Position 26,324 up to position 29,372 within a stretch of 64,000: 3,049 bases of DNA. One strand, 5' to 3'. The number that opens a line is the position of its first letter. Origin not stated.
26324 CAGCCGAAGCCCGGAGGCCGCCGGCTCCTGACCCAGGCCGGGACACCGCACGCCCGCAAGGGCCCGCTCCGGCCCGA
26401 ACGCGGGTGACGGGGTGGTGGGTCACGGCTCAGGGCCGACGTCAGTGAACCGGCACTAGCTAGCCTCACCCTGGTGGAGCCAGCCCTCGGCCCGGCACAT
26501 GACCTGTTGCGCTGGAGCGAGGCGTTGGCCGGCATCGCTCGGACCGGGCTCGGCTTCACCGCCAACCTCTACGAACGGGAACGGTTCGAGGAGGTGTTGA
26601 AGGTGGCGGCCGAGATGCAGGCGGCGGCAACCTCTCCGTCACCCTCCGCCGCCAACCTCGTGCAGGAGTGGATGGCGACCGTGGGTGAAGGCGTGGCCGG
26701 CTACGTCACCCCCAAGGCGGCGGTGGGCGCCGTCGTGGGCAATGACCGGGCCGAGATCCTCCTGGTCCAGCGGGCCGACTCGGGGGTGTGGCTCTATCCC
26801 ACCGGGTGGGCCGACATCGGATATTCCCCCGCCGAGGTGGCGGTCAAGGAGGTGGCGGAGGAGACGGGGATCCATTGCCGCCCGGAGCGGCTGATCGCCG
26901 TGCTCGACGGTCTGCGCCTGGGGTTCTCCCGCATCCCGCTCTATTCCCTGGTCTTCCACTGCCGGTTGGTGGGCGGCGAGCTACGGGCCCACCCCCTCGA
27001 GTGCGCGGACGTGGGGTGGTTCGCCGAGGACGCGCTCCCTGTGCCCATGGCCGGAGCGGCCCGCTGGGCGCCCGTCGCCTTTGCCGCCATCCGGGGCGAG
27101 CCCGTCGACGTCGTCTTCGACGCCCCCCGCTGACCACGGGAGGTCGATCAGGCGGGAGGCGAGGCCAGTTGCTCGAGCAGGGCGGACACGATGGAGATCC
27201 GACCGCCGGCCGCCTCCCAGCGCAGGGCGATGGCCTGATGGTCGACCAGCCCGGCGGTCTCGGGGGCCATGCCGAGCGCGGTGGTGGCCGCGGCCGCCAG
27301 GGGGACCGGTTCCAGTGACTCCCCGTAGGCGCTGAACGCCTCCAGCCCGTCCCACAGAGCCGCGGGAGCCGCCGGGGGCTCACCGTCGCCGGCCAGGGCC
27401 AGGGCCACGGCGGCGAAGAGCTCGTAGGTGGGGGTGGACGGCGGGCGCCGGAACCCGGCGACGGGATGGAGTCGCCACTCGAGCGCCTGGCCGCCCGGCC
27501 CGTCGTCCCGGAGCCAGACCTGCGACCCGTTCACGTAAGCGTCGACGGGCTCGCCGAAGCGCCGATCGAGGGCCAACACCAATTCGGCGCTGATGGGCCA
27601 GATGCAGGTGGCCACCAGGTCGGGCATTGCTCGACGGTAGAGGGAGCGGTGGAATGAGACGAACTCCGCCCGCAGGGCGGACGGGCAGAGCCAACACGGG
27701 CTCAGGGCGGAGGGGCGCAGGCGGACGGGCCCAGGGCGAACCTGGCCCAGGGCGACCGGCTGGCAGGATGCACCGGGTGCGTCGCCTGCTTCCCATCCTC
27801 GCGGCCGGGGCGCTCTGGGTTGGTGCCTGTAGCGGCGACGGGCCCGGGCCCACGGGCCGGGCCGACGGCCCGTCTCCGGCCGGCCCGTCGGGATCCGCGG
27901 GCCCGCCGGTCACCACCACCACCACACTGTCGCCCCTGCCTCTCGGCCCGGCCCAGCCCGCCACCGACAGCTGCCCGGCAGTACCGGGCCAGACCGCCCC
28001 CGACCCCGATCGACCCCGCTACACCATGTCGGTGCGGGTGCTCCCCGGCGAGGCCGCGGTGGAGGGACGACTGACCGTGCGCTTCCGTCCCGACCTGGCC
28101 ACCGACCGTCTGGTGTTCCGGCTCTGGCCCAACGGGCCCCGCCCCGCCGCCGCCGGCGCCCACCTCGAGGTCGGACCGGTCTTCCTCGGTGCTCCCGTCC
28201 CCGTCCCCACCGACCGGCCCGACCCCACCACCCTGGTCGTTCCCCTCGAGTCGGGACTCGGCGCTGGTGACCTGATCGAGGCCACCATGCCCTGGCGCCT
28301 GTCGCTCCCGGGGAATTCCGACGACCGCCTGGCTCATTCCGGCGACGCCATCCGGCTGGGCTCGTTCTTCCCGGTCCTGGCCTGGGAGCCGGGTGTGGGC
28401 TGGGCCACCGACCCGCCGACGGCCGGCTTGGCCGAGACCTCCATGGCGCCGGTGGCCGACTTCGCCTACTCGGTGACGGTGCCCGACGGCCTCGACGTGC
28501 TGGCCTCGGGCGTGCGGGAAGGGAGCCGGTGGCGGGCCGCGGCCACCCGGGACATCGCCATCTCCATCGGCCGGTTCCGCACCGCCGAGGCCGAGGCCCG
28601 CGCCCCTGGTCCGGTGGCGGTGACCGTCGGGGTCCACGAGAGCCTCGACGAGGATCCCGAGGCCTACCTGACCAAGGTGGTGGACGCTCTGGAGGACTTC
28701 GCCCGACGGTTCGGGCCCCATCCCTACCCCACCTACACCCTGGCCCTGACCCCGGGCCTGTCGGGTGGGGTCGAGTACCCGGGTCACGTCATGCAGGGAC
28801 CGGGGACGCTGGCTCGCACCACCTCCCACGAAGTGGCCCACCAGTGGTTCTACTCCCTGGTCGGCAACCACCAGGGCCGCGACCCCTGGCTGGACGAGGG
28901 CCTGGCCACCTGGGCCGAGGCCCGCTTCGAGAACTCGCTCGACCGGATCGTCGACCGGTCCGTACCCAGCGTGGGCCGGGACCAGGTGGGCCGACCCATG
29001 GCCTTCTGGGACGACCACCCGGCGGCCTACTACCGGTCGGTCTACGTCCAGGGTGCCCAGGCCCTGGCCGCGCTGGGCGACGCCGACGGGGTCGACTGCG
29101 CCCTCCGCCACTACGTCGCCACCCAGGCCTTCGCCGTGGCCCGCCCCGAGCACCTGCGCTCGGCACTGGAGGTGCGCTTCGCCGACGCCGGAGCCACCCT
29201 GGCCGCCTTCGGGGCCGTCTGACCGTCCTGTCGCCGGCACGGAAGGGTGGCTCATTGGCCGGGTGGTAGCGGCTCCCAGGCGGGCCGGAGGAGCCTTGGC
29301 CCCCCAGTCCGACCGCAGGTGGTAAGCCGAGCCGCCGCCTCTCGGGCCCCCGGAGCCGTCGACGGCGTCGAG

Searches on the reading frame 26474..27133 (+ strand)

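Call 23: search_protein_families(library=pfam, proteins=[window:26474-27133:+], max_evalue=0.001)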
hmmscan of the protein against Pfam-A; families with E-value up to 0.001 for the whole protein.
window:26474-27133:+ (219 aa): 2 families
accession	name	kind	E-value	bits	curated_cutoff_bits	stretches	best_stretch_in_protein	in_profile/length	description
PF00293.34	NUDIX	-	5.8e-13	49.4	21.1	1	80-190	2-119/134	NUDIX domain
PF12535.13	Nudix_N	-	4.2e-10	39.6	27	1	10-56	2-48/56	Hydrolase of X-linked nucleoside diphosphate N terminal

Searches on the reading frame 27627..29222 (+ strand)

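Call 23: search_protein_families(library=pfam, proteins=[window:27627-29222:+], max_evalue=0.001)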
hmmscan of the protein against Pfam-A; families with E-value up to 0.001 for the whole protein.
window:27627-29222:+ (531 aa): 1 family
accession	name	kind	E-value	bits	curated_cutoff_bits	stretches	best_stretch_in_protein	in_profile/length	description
PF01433.26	Peptidase_M1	-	2.9e-08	34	27.7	1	395-440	67-112/218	Peptidase family M1 domain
